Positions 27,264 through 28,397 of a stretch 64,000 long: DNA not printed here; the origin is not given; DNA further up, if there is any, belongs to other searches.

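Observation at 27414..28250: Bacterial-type ferredoxin-nitroreductase fusion gene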

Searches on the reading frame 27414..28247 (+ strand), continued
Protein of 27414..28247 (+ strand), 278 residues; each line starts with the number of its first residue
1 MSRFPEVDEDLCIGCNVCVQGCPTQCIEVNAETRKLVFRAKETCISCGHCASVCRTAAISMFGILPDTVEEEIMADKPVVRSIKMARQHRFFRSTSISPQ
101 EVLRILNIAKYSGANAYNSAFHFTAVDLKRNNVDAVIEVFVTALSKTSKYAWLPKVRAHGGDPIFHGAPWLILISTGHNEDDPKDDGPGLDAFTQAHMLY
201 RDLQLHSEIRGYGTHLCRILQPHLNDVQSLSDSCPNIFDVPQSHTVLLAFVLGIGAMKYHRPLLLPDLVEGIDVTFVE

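Call 30: find_encoding_contigs(protein=P0029, flank=6000, max_places=2)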
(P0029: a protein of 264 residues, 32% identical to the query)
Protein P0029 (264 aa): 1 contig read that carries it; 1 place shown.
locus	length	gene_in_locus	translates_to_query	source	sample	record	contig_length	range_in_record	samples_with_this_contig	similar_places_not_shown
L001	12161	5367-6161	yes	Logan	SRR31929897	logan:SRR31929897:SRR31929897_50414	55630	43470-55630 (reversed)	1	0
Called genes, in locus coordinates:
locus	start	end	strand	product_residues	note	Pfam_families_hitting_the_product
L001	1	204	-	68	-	?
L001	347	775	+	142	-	PF00125:Histone, PF00808:CBFD_NFYB_HMF (weak)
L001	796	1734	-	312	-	-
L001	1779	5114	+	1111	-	-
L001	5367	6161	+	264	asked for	PF00037:Fer4 (faint), PF12837:Fer4_6 (faint), PF13237:Fer4_10 (weak), PF12838:Fer4_7, PF13187:Fer4_9, PF13484:Fer4_16 (faint), PF00881:Nitroreductase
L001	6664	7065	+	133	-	-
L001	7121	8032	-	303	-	PF01529:DHHC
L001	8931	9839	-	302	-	PF01529:DHHC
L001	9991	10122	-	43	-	-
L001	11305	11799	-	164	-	-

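Call 33: predict_structure(alignment_id=A3)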
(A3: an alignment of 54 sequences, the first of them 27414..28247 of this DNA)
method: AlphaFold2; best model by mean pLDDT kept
length: 278 residues; sequences in the alignment: 54
mean_pLDDT: 87.5   pTM: 0.86
mean pLDDT of the five models: 87.5, 86.1, 83.3, 83.2, 81.6
residues with pLDDT >= 90: 155; 70-90: 99; 50-70: 23; < 50: 1
segments of 3 or more residues with pLDDT < 50: none
pLDDT, mean of each block of 10 residues (from residue 1): 83 92 91 86 89 93 83 86 89 95 96 81 93 90 92 92 94 86 59 93 94 94 76 70 92 95 81 86
secondary structure, 60 per line:
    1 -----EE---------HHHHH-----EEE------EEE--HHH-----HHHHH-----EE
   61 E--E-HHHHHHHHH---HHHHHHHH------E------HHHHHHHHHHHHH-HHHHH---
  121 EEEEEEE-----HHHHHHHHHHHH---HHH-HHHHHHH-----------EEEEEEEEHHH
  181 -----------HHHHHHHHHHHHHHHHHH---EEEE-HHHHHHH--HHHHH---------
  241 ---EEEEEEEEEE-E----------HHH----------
elements in order: H17-21 E27-29 E36-38 H49-53 E59-61 H66-74 H78-85 H99-111 H113-117 E121-127 H133-144 H152-158 E170-177 H192-209 E213-216 H218-224 H227-231 E244-253

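Call 37: fold_search(model_id=the predicted structure, library=pdb)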
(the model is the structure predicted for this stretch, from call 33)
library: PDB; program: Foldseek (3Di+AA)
matches with E <= 10: 319; with E <= 0.001: 189
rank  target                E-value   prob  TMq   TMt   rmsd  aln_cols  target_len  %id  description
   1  3pxv_A                6.3e-11  1.00  0.53  0.74   4.3       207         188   18  Crystal structure of a Nitroreductase with bound FMN (Dhaf_2018) from Desulfitobacterium hafniense DCB-2 at 2.30 A res (released 2010-12-29)
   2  3pxv_B                1.8e-10  1.00  0.55  0.77   4.0       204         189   18  Crystal structure of a Nitroreductase with bound FMN (Dhaf_2018) from Desulfitobacterium hafniense DCB-2 at 2.30 A res (released 2010-12-29)
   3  3ek3                  1.1e-09  1.00  0.51  0.71   4.9       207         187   21  Crystal structure of Nitroreductase with Bound FMN (YP_211706.1) from Bacteroides fragilis NCTC 9343 at 1.70 A resolutio (released 2008-10-14)
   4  5j62_B                2.1e-09  1.00  0.50  0.64   5.9       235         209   15  FMN-dependent Nitroreductase (CDR20291_0684) from Clostridium difficile R20291 (released 2016-09-21)
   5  1f5v_A                4.4e-08  1.00  0.46  0.52   6.0       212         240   15  STRUCTURE AND SITE-DIRECTED MUTAGENESIS OF A FLAVOPROTEIN FROM ESCHERICHIA COLI THAT REDUCES NITROCOMPOUNDS. ALTERATIO (released 2001-02-14)
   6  7z0w_A                1.0e-07  1.00  0.46  0.52   5.8       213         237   16  E. coli NfsA bound to NADP+ (released 2022-07-20)
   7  5j6c_A                1.1e-07  1.00  0.47  0.71   4.7       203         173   14  FMN-dependent Nitroreductase (CDR20291_0767) from Clostridium difficile R20291 (released 2016-09-21)
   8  3e10_B                1.1e-07  1.00  0.44  0.69   5.0       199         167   12  Crystal structure of Putative NADH Oxidase (NP_348178.1) from CLOSTRIDIUM ACETOBUTYLICUM at 1.40 A resolution (released 2008-08-12)
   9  5uu6_D                1.1e-07  1.00  0.45  0.51   6.0       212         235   14  The crystal structure of nitroreductase A from Vibrio parahaemolyticus RIMD 2210633 (released 2017-03-01)
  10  4g8s_B                1.1e-07  1.00  0.41  0.60   6.8       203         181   17  Crystal Structure Of a Putative Nitroreductase from Geobacter sulfurreducens PCA (Target PSI-013445) (released 2012-08-08)
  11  2isj_A                1.1e-07  1.00  0.46  0.56   5.0       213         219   17  BluB bound to oxidized FMN (released 2007-03-27)
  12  7z0w_G                1.3e-07  1.00  0.46  0.54   5.8       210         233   15  E. coli NfsA bound to NADP+ (released 2022-07-20)
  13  4dn2_A                1.4e-07  1.00  0.48  0.67   5.0       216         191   16  CRYSTAL STRUCTURE OF putative Nitroreductase from Geobacter metallireducens GS-15 (released 2012-02-22)
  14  5j62_A                1.4e-07  1.00  0.46  0.60   6.6       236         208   16  FMN-dependent Nitroreductase (CDR20291_0684) from Clostridium difficile R20291 (released 2016-09-21)
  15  3g14_B                1.4e-07  1.00  0.40  0.58   4.9       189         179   14  Crystal structure of nitroreductase family protein (YP_877874.1) from Clostridium novyi NT at 1.75 A resolution (released 2009-02-17)
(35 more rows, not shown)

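Call 39: list_cluster_members(proteins=[P0034, P0045, P0160, P0148, P0003, P0005, P0032, P0044, P0047, P0053])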
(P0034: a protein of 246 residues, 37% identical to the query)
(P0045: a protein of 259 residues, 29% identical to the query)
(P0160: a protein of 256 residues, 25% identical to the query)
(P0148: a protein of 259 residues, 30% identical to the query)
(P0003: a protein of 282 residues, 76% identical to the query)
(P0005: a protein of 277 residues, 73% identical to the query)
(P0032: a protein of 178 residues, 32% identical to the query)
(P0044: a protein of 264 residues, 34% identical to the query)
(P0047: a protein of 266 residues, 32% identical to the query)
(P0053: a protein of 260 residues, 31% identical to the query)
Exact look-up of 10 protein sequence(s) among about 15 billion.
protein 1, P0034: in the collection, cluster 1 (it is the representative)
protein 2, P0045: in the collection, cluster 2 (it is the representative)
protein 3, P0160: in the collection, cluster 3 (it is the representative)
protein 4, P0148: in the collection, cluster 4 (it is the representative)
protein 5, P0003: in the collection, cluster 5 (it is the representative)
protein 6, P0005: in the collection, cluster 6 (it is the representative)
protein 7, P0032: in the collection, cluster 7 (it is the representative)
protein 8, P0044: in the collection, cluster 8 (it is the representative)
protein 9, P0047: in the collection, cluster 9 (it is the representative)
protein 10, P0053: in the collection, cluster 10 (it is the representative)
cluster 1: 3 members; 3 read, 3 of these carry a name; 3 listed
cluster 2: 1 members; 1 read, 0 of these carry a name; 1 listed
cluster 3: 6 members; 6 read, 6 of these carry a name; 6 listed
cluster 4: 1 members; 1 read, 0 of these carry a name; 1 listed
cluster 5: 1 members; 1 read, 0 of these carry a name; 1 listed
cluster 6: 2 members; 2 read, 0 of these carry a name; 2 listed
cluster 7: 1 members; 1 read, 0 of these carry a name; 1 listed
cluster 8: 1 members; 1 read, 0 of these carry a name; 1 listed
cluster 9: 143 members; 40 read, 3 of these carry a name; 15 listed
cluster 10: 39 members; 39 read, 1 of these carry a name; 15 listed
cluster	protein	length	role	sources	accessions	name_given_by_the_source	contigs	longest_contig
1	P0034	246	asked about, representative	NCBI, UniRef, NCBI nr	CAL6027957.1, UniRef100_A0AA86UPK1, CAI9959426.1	Nitroreductase_Fd-NR2 [Hexamita inflata] | Nitroreductase Fd-NR2 n=1 Tax=Hexamita inflata TaxID=28002 RepID=A0AA86UPK1_9EUKA | Nitroreductase Fd-NR2 [Hexamita inflata]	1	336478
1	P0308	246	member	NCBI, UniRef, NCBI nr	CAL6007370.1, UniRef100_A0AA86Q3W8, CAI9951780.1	Nitroreductase_Fd-NR2 [Hexamita inflata] | Nitroreductase Fd-NR2 n=1 Tax=Hexamita inflata TaxID=28002 RepID=A0AA86Q3W8_9EUKA | Nitroreductase Fd-NR2 [Hexamita inflata]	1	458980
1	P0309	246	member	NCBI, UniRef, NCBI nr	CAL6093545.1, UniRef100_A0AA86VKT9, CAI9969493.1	Nitroreductase_Fd-NR2 [Hexamita inflata] | Nitroreductase Fd-NR2 n=1 Tax=Hexamita inflata TaxID=28002 RepID=A0AA86VKT9_9EUKA | Nitroreductase Fd-NR2 [Hexamita inflata]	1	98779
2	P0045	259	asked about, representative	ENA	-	-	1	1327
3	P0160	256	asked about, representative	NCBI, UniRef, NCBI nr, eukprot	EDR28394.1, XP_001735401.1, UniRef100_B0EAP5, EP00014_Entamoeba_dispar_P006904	hypothetical protein, conserved [Entamoeba dispar SAW760] | 4Fe-4S ferredoxin-type domain-containing protein n=1 Tax=Entamoeba dispar (strain ATCC ... | uncharacterized protein EDI_017160 [Entamoeba dispar SAW760]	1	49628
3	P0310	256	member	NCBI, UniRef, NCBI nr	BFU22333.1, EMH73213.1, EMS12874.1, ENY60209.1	4Fe-4S binding domain containing protein [Entamoeba histolytica HM-1:IMSS-B] | 4Fe-4S binding domain containing protein n=4 Tax=Entamoeba histolytica TaxID=5759 ...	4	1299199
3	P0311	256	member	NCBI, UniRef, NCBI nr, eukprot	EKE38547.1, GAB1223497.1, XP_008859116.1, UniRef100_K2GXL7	hypothetical protein ENUP19_0149G0035 [Entamoeba nuttalli] | 4Fe-4S binding domain containing protein n=2 Tax=Entamoeba nuttalli TaxID=412467 ... | 4Fe-4S binding domain containing protein [Entamoeba nuttalli P19]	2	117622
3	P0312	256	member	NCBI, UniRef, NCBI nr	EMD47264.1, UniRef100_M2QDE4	4Fe4S binding domain containing protein [Entamoeba histolytica KU27] | 4Fe4S binding domain containing protein n=1 Tax=Entamoeba histolytica KU27 TaxID=885311 ...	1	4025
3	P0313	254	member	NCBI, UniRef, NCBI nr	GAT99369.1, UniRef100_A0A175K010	hypothetical protein CL6EHI_154450 [Entamoeba histolytica] | 4Fe-4S ferredoxin-type domain-containing protein n=1 Tax=Entamoeba histolytica TaxID=5759 ...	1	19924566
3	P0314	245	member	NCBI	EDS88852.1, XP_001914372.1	hypothetical protein EHI_154450, partial [Entamoeba histolytica HM-1:IMSS]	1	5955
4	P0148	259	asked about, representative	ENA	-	-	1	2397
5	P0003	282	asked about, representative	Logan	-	-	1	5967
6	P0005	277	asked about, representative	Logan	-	-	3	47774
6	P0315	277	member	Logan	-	-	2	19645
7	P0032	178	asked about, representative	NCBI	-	-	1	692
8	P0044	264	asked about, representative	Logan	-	-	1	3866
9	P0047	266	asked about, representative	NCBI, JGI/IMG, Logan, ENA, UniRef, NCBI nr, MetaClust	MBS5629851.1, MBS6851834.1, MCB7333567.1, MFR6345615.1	MAG: nitroreductase family protein [Enterocloster aldenensis] | nitroreductase family protein n=1 Tax=Enterocloster aldenensis TaxID=358742 ... | nitroreductase family protein [uncultured Lachnoclostridium sp.]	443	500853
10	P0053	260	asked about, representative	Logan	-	-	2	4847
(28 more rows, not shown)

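Call 45: find_encoding_contigs(protein=P0002, flank=4000, max_places=1)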
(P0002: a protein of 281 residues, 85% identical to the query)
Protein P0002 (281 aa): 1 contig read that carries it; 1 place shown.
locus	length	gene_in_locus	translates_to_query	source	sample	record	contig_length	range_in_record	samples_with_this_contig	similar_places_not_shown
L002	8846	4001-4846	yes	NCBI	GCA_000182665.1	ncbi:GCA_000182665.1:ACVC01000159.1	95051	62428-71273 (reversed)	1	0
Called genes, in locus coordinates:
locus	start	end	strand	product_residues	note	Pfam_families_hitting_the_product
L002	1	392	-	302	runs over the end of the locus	-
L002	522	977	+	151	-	-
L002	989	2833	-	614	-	PF18027:Pepdidase_M14_N (weak), PF00246:Peptidase_M14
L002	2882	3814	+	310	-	-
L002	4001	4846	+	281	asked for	PF00037:Fer4 (faint), PF12797:Fer4_2 (faint), PF12837:Fer4_6 (faint), PF13237:Fer4_10 (weak), PF14697:Fer4_21, PF12838:Fer4_7 (weak), PF13187:Fer4_9 (weak), PF00881:Nitroreductase (weak), +1 more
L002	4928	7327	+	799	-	-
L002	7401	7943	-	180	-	PF17833:pre-PUA_NIP7, PF03657:UPF0113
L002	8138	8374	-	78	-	PF01423:LSM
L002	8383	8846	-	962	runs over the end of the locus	PF05192:MutS_III, PF05190:MutS_IV (weak), PF00488:MutS_V, PF13476:AAA_23 (weak)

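Call 46: find_encoding_contigs(protein=P0003, flank=4000, max_places=1)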
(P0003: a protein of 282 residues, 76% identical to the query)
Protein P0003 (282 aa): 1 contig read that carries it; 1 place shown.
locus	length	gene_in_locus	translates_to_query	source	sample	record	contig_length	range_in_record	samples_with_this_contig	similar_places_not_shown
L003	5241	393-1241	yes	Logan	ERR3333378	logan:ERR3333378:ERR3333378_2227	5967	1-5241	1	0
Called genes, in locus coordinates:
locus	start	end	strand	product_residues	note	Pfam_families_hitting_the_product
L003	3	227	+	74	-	?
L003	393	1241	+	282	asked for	PF00037:Fer4 (weak), PF12797:Fer4_2 (faint), PF12837:Fer4_6 (weak), PF13237:Fer4_10 (weak), PF14697:Fer4_21, PF12838:Fer4_7, PF13187:Fer4_9 (weak), PF13484:Fer4_16 (faint), +1 more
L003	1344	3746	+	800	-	-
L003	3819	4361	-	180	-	PF17833:pre-PUA_NIP7, PF03657:UPF0113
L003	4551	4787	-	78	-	PF01423:LSM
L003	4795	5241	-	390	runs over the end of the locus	?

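Call 47: find_encoding_contigs(protein=P0005, flank=4000, max_places=1)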
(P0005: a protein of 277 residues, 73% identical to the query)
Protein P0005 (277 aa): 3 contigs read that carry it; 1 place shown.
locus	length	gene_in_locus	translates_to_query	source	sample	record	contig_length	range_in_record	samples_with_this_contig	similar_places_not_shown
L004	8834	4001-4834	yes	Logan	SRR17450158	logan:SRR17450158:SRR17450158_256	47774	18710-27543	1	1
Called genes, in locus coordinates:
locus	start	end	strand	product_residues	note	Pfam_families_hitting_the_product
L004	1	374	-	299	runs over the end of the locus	-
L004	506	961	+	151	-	-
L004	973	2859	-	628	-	PF18027:Pepdidase_M14_N (weak), PF00246:Peptidase_M14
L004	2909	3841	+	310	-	-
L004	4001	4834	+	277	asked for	PF00037:Fer4 (weak), PF12797:Fer4_2 (faint), PF12837:Fer4_6 (weak), PF13237:Fer4_10 (weak), PF14697:Fer4_21, PF12838:Fer4_7, PF13187:Fer4_9 (weak), PF00881:Nitroreductase (weak), +1 more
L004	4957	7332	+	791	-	-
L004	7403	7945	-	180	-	PF17833:pre-PUA_NIP7, PF03657:UPF0113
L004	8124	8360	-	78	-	PF01423:LSM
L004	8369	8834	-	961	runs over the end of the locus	PF05192:MutS_III, PF05190:MutS_IV, PF00488:MutS_V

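Call 64: find_encoding_contigs(protein=P0030, flank=5000, max_places=1)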
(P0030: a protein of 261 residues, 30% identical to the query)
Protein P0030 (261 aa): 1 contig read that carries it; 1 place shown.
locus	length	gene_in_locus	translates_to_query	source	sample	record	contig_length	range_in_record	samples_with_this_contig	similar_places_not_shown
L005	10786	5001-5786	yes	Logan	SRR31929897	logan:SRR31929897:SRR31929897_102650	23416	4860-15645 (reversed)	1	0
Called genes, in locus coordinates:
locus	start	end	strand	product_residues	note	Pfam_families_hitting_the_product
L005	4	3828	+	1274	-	-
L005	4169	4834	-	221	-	-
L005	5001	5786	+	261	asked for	PF00037:Fer4 (weak), PF12797:Fer4_2 (faint), PF12837:Fer4_6 (faint), PF13237:Fer4_10, PF14697:Fer4_21 (weak), PF12838:Fer4_7, PF13187:Fer4_9 (weak), PF00881:Nitroreductase, +1 more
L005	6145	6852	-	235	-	PF00333:Ribosomal_S5, PF03719:Ribosomal_S5_C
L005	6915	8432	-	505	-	PF08773:CathepsinC_exc, PF00112:Peptidase_C1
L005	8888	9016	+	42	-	-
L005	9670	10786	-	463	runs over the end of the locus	PF01529:DHHC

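Call 65: find_encoding_contigs(protein=P0027, flank=5000, max_places=1)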
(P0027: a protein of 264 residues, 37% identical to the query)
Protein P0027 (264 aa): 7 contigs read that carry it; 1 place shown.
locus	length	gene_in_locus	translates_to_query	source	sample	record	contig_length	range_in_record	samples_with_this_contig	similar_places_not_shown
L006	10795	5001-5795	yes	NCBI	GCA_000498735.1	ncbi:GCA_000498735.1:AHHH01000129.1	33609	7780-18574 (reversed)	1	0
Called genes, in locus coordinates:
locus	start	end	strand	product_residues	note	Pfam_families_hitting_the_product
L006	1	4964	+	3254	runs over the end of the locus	PF12624:VPS13_N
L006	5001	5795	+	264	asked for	PF00037:Fer4 (weak), PF12797:Fer4_2 (faint), PF12837:Fer4_6 (faint), PF13237:Fer4_10, PF14697:Fer4_21 (faint), PF12838:Fer4_7, PF13187:Fer4_9, PF00881:Nitroreductase, +1 more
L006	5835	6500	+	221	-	-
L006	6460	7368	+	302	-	-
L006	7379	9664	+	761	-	PF20434:BD-FAE (weak), PF00326:Peptidase_S9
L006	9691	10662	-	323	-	-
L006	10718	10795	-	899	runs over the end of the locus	PF02171:Piwi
